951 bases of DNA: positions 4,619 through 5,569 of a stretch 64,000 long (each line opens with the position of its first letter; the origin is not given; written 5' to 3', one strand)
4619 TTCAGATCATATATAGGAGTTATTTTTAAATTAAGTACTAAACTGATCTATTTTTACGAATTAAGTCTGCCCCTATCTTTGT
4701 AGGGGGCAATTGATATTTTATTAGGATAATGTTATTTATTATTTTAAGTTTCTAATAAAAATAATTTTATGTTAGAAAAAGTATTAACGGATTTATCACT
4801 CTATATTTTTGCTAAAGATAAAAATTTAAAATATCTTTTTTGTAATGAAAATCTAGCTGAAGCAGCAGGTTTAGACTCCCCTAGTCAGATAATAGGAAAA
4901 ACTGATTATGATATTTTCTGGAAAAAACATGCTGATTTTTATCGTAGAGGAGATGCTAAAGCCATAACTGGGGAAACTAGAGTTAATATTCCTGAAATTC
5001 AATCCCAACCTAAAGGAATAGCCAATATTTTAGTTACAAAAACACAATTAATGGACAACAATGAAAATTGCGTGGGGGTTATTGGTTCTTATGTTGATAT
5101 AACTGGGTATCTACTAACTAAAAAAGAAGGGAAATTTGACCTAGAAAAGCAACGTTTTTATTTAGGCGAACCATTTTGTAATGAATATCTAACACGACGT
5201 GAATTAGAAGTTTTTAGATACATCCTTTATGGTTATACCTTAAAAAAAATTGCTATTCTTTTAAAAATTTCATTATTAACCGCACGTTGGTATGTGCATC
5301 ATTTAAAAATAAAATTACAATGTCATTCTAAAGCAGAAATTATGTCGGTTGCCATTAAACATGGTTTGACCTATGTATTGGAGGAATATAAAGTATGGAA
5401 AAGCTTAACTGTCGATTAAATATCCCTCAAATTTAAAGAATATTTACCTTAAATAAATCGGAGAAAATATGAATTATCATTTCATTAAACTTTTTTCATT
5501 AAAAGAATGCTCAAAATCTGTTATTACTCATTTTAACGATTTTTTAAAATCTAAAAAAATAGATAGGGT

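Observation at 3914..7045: Candidate undescribed signalling module: divergent response regulator and PAS-LuxR with twin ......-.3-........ operators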

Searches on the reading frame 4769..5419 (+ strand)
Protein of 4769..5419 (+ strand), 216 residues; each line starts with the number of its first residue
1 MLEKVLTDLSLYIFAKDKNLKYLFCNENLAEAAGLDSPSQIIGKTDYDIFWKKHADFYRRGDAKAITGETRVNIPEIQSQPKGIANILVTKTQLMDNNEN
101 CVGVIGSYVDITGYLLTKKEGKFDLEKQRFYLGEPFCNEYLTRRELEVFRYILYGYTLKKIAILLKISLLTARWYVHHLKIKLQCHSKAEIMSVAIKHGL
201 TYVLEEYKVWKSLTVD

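Call 3: search_protein_families(library=pfam, proteins=[window:4769-5419:+], max_evalue=0.01)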
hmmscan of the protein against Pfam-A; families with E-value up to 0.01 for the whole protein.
window:4769-5419:+ (216 aa): 2 families
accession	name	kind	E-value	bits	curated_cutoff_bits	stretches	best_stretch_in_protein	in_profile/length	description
PF08448.16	PAS_4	-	4.2e-12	46.7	23.1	1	8-112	3-106/110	PAS fold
PF00196.25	GerE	-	3.1e-10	40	23.5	1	140-195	2-57/57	Bacterial regulatory proteins, luxR family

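Call 6: find_encoding_contigs(protein=window:4769-5419:+, flank=6000, max_places=6)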
Protein window:4769-5419:+ (216 aa): 3 contigs read that carry it; 3 places shown.
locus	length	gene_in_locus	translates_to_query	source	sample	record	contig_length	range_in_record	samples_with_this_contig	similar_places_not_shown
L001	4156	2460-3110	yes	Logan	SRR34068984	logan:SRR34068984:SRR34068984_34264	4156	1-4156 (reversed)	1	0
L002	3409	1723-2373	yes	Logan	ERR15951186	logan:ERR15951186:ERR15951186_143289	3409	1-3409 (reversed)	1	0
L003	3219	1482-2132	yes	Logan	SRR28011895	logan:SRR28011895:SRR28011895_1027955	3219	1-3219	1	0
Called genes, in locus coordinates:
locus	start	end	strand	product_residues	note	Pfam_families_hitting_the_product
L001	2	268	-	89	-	?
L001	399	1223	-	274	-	PF02567:PhzC-PhzF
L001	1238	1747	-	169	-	-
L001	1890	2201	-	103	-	PF23198:PDE8A_N (weak), PF00072:Response_reg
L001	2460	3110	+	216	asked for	PF08448:PAS_4, PF00196:GerE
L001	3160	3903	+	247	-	PF07876:Dabb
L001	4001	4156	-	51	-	?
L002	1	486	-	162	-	?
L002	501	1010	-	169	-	-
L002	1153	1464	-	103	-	PF23198:PDE8A_N (weak), PF00072:Response_reg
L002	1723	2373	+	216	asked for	PF08448:PAS_4, PF00196:GerE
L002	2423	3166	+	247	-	PF07876:Dabb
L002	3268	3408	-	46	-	?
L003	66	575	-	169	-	-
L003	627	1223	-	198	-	PF23198:PDE8A_N (weak), PF00072:Response_reg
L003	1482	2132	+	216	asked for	PF08448:PAS_4, PF00196:GerE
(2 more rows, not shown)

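Call 7: find_homologous_proteins(query=window:4769-5416:+, max_evalue=0.001)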
Query window:4769-5416:+ (216 aa): 31 proteins with E <= 0.001 among 242 candidates.
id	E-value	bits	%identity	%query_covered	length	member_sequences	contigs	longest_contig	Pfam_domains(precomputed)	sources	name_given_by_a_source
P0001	1.7e-134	464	96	100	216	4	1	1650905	PF00196.26,PF08448.17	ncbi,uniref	ncbi:helix-turn-helix transcriptional regulator [Rickettsiella endosymbiont of Miltochrista miniata]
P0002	4.1e-132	456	95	100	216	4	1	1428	PF00196.26,PF08448.17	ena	-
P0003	4.1e-125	434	90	97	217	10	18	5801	PF00196.26,PF08448.17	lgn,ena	-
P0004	1.4e-116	406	82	99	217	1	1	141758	PF00196.26,PF08448.17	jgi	jgi:DNA-binding CsgD family transcriptional regulator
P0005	5.9e-108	378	77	99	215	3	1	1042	PF00196.26,PF08448.17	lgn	-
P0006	7.0e-104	364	75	97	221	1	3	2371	PF00196.26,PF08448.17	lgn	-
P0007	6.2e-97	341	95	75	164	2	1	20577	PF08448.17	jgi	jgi:hypothetical protein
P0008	6.7e-96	338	69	99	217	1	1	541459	PF00196.26,PF08448.17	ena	-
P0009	3.8e-86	306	63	99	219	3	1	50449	PF00196.26,PF08448.17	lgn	-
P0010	1.6e-83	298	63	98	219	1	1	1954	PF00196.26,PF08448.17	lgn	-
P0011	8.2e-75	269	59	95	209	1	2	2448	PF00196.26,PF08448.17,PF00989.32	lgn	-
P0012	5.8e-68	247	53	95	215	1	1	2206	PF00196.26,PF08448.17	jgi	jgi:DNA-binding CsgD family transcriptional regulator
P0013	1.2e-65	239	51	98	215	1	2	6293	PF00196.26,PF08448.17,PF08281.19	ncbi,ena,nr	ncbi:MAG: PAS domain-containing protein [Gammaproteobacteria bacterium]|nr:PAS domain-containing pro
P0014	1.0e-61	226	50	99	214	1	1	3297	PF00196.26,PF08448.17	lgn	-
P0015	7.8e-59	217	50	97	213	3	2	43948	PF00196.26,PF08448.17,PF00989.32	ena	-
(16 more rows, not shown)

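Call 9: find_related_loci(query=A1, collection=genome_contigs, flank=5000)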
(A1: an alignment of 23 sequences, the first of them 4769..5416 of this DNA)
Query A1 (216 aa) in genome_contigs; peptide patterns used: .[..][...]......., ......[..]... (x = any residue, [..] = any of these).
59 stretches matched a pattern; 20 encode a relative of the query (tblastn E <= 1e-3); 20 distinct loci.
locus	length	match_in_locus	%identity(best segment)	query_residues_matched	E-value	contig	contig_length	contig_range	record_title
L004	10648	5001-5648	98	1-216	5e-143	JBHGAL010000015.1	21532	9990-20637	MAG: Wolbachia endosymbiont of Folsomia candida isolate MAG-FC1 sequence015, whole genome shotgun sequence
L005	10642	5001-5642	62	1-214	2e-88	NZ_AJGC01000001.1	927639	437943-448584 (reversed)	Rickettsiella massiliensis 20B CS_3, whole genome shotgun sequence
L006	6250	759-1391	51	1-211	1e-72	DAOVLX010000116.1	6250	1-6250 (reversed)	MAG TPA_asm: Gammaproteobacteria bacterium isolate CSMAG_1456 CSMAG_1456_k141_1622781_length_6250_cov_11.0000, whole gen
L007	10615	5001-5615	51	1-204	3e-67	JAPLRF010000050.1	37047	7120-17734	MAG: Gammaproteobacteria bacterium isolate LacPavin_0419_WC53_MAG_39_9 LacPavin_0419_WC53_scaffold_292671, whole genome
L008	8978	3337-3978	48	1-212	1e-61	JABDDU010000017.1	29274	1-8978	MAG: Verrucomicrobia bacterium isolate BWMinHeated_Nextera45_MAG4 3300020889.a:Ga0207113_1082, whole genome shotgun sequ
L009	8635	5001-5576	48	12-203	6e-58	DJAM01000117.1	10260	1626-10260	MAG TPA_asm: Coxiellaceae bacterium UBA6002 UBA6002_contig_2083, whole genome shotgun sequence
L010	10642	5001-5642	47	1-212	2e-55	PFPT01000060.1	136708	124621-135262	MAG: Gammaproteobacteria bacterium CG_4_10_14_0_2_um_filter_38_22 CG_4_10_14_0.2_scaffold_58_c, whole genome shotgun seq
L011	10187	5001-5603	42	2-200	1e-45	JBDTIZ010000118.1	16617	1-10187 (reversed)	MAG: Gammaproteobacteria bacterium isolate cluster2_bin.40 k127_5518225, whole genome shotgun sequence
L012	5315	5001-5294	50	1-97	2e-29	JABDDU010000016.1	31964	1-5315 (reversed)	MAG: Verrucomicrobia bacterium isolate BWMinHeated_Nextera45_MAG4 3300020889.a:Ga0207113_1075, whole genome shotgun sequ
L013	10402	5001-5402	39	1-132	4e-25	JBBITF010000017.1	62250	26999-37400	MAG: Chloroflexota bacterium isolate STS170223_bin_390 NODE_641_length_62250_cov_11.577281, whole genome shotgun sequenc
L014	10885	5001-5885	38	2-113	6e-20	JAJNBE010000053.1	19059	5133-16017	MAG: Solimicrobium sp. isolate C_No_T20_A_bin.95 scaffold_1741, whole genome shotgun sequence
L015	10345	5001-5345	41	1-112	6e-20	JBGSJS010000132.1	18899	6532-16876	MAG: Desulfomonilaceae bacterium isolate JTS-AC162 k141_1948319, whole genome shotgun sequence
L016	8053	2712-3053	39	2-112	2e-19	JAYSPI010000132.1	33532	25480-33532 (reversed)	MAG: Prosthecobacter sp. isolate GFS_11482 GFS_11482_131, whole genome shotgun sequence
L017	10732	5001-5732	38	2-132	4e-17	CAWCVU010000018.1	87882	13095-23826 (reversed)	MAG: uncultured Gammaproteobacteria bacterium isolate MFD01633.bin.2.174 genome assembly, contig: contig_58748, whole ge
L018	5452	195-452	40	11-95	8e-17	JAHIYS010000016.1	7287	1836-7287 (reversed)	MAG: Gammaproteobacteria bacterium isolate Modern_marine.mb.132 Modern_marine.mb.132_k141_187189, whole genome shotgun s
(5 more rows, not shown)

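Call 12: find_related_loci(query=A1, collection=metagenome_contigs, flank=5000)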
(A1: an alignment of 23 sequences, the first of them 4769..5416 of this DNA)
Query A1 (216 aa) in metagenome_contigs; peptide patterns used: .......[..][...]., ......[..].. (x = any residue, [..] = any of these).
203 stretches matched a pattern; 20 encode a relative of the query (tblastn E <= 1e-3); 20 distinct loci.
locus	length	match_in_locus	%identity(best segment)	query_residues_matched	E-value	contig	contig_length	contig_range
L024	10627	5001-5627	51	1-209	5e-66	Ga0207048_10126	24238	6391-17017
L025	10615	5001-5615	51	1-204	7e-64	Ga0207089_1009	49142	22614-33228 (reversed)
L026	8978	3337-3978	48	1-212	1e-61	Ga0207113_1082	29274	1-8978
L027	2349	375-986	45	1-204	2e-60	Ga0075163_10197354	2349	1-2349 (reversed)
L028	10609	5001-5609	48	10-212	3e-58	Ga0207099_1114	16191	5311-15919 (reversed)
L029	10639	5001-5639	46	1-211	4e-57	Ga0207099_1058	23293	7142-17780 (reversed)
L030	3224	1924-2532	41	2-204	1e-52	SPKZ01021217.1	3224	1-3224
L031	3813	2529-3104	46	11-201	6e-50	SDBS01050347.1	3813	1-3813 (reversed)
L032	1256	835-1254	49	1-140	4e-46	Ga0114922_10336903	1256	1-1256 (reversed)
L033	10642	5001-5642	47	1-212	2e-55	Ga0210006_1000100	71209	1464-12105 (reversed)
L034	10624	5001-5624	32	2-204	3e-33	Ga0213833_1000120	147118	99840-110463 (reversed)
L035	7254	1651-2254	49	1-204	5e-44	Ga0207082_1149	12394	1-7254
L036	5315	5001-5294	50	1-97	2e-29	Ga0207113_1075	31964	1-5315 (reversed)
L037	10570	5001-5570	33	12-200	7e-28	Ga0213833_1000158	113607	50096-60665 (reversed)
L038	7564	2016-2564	31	14-206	6e-25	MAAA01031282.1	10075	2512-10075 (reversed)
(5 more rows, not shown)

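Call 13: find_encoding_contigs(protein=P0001, flank=6000, max_places=2)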
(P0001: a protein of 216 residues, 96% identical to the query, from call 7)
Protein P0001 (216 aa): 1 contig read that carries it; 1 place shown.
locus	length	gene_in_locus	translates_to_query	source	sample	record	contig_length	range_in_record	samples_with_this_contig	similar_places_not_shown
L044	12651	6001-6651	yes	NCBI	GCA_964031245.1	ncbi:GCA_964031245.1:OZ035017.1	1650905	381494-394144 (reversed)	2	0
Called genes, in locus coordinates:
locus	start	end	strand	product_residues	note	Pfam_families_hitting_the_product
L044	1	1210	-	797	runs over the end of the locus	-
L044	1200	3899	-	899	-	-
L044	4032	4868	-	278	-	PF02567:PhzC-PhzF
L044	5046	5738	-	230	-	-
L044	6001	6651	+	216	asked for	PF08448:PAS_4, PF00196:GerE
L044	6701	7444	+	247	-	PF07876:Dabb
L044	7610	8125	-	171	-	PF08448:PAS_4, PF13426:PAS_9 (weak)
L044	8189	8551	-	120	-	PF08281:Sigma70_r4_2 (weak), PF00196:GerE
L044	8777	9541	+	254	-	PF14549:P22_Cro (weak)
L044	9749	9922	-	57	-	PF02518:HATPase_c (weak)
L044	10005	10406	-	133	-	PF00072:Response_reg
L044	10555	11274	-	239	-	-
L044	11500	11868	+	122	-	PF00196:GerE (weak)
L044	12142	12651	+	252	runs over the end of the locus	PF14518:Haem_oxygenas_2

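Call 14: find_encoding_contigs(protein=P0008, flank=6000, max_places=2)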
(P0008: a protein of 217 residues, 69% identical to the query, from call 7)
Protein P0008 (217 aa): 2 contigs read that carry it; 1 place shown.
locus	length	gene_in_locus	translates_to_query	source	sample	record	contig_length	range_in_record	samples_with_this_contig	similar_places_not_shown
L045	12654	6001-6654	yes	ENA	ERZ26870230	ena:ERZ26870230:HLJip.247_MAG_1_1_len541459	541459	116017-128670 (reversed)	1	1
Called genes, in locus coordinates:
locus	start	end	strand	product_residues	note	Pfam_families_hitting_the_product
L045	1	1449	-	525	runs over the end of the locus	PF11412:DsbD_N, PF02683:DsbD_TM, PF13386:DsbD_2, PF03190:Thioredox_DsbH (weak), PF13899:Thioredoxin_7, PF00085:Thioredoxin, PF13098:Thioredoxin_2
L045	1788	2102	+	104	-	PF27465:Fis_N, PF02954:HTH_8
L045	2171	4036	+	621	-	PF11893:DUF3413, PF00884:Sulfatase, PF01663:Phosphodiest (faint)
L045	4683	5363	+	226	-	-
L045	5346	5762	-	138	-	PF00072:Response_reg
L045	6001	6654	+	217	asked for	PF08448:PAS_4, PF00196:GerE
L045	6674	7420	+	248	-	PF07876:Dabb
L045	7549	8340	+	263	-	PF02567:PhzC-PhzF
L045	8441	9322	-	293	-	PF04655:APH_6_hur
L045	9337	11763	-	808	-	PF08448:PAS_4, PF13426:PAS_9 (faint), PF00989:PAS (weak), PF08448:PAS_4, PF00512:HisKA, PF02518:HATPase_c, PF00072:Response_reg, PF01627:Hpt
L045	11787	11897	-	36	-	-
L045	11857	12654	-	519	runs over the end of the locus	PF01266:DAO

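Call 16: find_encoding_contigs(protein=P0003, flank=5000, max_places=4)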
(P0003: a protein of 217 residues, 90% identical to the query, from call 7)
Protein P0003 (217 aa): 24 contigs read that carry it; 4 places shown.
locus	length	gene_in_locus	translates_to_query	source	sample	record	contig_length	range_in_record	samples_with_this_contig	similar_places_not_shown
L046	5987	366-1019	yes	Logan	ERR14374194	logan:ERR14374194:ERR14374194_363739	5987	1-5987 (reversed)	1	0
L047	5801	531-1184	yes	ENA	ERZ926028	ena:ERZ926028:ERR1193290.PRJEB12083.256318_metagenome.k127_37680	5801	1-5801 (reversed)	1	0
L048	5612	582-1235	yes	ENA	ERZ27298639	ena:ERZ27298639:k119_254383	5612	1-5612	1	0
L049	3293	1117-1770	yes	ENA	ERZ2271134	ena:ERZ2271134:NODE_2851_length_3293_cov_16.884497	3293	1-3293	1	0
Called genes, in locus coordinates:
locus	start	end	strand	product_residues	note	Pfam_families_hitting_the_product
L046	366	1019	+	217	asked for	PF08448:PAS_4, PF00196:GerE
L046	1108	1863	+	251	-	PF07876:Dabb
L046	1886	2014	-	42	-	-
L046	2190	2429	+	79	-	PF20075:DUF6471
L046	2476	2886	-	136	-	-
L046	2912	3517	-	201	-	PF18306:LDcluster4, PF03641:Lysine_decarbox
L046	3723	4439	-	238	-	PF00196:GerE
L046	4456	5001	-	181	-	PF25084:LbH_EIF2B (faint), PF25087:GMPPB_C (faint), PF00132:Hexapep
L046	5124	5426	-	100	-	PF00196:GerE (weak)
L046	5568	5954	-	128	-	PF00196:GerE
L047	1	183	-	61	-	?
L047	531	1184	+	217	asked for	PF08448:PAS_4, PF00196:GerE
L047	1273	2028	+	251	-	PF07876:Dabb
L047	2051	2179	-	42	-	-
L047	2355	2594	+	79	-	PF20075:DUF6471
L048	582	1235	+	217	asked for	PF08448:PAS_4, PF00196:GerE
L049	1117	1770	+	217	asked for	PF08448:PAS_4, PF00196:GerE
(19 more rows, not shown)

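Call 17: find_encoding_contigs(protein=P0004, flank=6000, max_places=2)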
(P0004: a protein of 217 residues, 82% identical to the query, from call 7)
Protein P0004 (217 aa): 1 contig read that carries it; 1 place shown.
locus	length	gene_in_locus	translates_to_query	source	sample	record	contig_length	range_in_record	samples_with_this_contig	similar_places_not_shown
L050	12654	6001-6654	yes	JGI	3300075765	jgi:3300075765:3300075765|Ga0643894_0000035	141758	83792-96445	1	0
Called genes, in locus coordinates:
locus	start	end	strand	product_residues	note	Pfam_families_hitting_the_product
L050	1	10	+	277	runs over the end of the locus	PF00561:Abhydrolase_1, PF12146:Hydrolase_4, PF12697:Abhydrolase_6, PF00326:Peptidase_S9 (weak)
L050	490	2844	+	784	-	-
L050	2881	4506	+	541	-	-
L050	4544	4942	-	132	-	-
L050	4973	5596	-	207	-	PF00072:Response_reg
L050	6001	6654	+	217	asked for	PF08448:PAS_4, PF00196:GerE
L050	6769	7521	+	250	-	PF07876:Dabb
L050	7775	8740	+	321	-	-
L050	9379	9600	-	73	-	PF02599:CsrA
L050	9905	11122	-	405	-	PF00696:AA_kinase, PF13840:ACT_7, PF22468:ACT_9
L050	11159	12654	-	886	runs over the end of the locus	PF01411:tRNA-synt_2c, PF07973:tRNA_SAD, PF02272:DHHA1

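Call 18: find_encoding_contigs(protein=P0009, flank=6000, max_places=2)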
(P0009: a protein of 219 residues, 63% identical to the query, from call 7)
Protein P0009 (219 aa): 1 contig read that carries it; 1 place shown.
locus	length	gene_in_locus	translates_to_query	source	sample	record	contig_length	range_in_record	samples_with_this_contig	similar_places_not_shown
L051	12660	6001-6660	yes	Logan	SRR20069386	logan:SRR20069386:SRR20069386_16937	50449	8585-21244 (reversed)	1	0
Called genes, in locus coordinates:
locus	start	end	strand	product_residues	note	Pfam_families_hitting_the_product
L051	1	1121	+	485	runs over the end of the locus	PF02347:GDC-P, PF00266:Aminotran_5 (weak), PF21478:GcvP2_C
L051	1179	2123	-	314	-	PF00535:Glycos_transf_2, PF10111:Glyco_tranf_2_2 (faint), PF13641:Glyco_tranf_2_3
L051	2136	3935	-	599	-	PF02366:PMT, PF13231:PMT_2, PF18583:Arnt_C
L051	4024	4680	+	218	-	-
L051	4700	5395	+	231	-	PF02390:Methyltransf_4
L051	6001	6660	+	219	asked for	PF08448:PAS_4, PF00196:GerE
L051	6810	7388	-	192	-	PF02325:CCB3_YggT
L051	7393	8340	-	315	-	PF02016:Peptidase_S66, PF17676:Peptidase_S66C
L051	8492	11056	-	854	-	PF02518:HATPase_c, PF00204:DNA_gyraseB, PF01751:Toprim, PF21249:GyrB_hook, PF18053:GyrB_insert, PF00986:DNA_gyraseB_C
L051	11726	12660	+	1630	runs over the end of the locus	PF13599:Pentapeptide_4 (faint), PF00805:Pentapeptide (weak)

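Call 19: find_encoding_contigs(protein=P0006, flank=3000, max_places=3)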
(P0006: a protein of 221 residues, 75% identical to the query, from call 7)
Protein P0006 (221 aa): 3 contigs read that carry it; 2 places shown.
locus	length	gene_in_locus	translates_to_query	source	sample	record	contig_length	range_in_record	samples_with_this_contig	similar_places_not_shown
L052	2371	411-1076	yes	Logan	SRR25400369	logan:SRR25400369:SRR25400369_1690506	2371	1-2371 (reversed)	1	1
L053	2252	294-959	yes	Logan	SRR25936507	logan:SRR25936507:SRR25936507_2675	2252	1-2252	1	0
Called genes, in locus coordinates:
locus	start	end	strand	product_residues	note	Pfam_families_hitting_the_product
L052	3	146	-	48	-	?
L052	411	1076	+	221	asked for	PF08448:PAS_4, PF00196:GerE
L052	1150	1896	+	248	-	PF07876:Dabb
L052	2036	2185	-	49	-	-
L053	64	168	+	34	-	-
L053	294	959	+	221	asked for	PF08448:PAS_4, PF00196:GerE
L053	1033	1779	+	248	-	PF07876:Dabb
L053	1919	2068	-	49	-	-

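Call 47: search_solved_structures(query=A1, max_evalue=0.01, show_alignments=1)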
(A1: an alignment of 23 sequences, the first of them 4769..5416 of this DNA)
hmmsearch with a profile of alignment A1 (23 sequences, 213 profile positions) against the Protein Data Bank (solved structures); distinct sequences matched with E-value up to 0.01: 52.
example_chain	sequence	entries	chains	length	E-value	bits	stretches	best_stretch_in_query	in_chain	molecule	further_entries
6ugl_A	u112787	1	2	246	3.7e-20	75.5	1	6-208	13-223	Helix-turn-helix transcriptional regulator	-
6ide_A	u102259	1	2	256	4e-20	75.4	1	6-208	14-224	Transcriptional regulator LuxR family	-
6kju_A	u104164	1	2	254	4.1e-20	75.3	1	6-208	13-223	Helix-turn-helix transcriptional regulator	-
7dwm_A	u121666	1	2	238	1.3e-15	60.6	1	16-205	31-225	Transcriptional regulator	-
7x1k_A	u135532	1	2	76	6.6e-11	45.2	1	140-203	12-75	Chemotaxis protein CheY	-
5xso_A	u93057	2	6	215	4.3e-09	39.3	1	140-200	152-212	Response regulator FixJ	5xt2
5f64_A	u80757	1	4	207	1.1e-08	37.9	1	139-195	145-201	Positive transcription regulator EvgA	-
4wt0_B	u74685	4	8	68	1.3e-08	37.8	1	139-201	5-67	Response regulator receiver domain protein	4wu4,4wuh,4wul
8zwn_A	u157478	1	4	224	1.4e-08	37.7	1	139-195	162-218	DNA-binding transcriptional activator EvgA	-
7ve4_A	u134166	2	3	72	1.5e-08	37.5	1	139-201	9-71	DNA-binding response regulator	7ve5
4wsz_A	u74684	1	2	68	1.5e-08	37.5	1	139-201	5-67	Response regulator receiver domain protein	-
2rnj_A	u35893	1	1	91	3.6e-08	36.3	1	139-201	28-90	Response regulator protein vraR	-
1fse_A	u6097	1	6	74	6.7e-08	35.4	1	139-199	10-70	GERE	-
4gvp_A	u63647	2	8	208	1.3e-07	34.4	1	139-201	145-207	Response regulator protein vraR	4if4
7ve6_A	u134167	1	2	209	1.3e-07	34.4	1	139-201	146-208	Response regulator protein VraR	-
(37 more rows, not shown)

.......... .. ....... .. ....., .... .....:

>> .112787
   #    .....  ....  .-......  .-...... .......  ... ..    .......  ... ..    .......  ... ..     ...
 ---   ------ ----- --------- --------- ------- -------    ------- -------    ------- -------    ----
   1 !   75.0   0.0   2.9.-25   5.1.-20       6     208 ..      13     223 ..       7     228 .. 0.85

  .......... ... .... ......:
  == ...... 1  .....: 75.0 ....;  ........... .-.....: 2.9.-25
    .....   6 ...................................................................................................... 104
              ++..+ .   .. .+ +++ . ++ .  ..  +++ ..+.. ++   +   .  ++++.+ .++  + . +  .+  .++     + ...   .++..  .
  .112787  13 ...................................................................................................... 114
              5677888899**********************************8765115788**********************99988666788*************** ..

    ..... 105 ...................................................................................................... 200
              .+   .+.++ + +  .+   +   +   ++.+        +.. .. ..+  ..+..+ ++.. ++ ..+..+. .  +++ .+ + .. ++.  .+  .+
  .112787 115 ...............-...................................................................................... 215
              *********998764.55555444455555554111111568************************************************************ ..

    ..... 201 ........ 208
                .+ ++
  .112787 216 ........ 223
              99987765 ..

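Call 53: predict_structure(alignment_id=A1)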
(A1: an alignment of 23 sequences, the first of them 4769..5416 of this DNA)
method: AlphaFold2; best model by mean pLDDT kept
length: 216 residues; sequences in the alignment: 23
mean_pLDDT: 84.8   pTM: 0.52
mean pLDDT of the five models: 84.8, 84.2, 84.0, 82.3, 81.7
residues with pLDDT >= 90: 112; 70-90: 77; 50-70: 12; < 50: 15
segments of 3 or more residues with pLDDT < 50: 1-6, 209-216
pLDDT, mean of each block of 10 residues (from residue 1): 51 95 94 91 94 89 90 81 83 94 94 63 85 92 93 87 94 97 90 83 65 42
secondary structure, 60 per line:
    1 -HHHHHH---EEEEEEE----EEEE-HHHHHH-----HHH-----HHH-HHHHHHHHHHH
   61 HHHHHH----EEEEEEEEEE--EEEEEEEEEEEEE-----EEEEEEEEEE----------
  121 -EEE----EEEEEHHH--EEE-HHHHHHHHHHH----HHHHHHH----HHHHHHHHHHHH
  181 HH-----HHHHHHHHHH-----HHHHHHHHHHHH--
elements in order: H2-7 E11-17 E22-25 H27-32 H50-66 E71-80 E83-95 E101-110 E122-124 E129-133 E139-141 H143-153 H158-164 H169-182 H188-197 H203-214
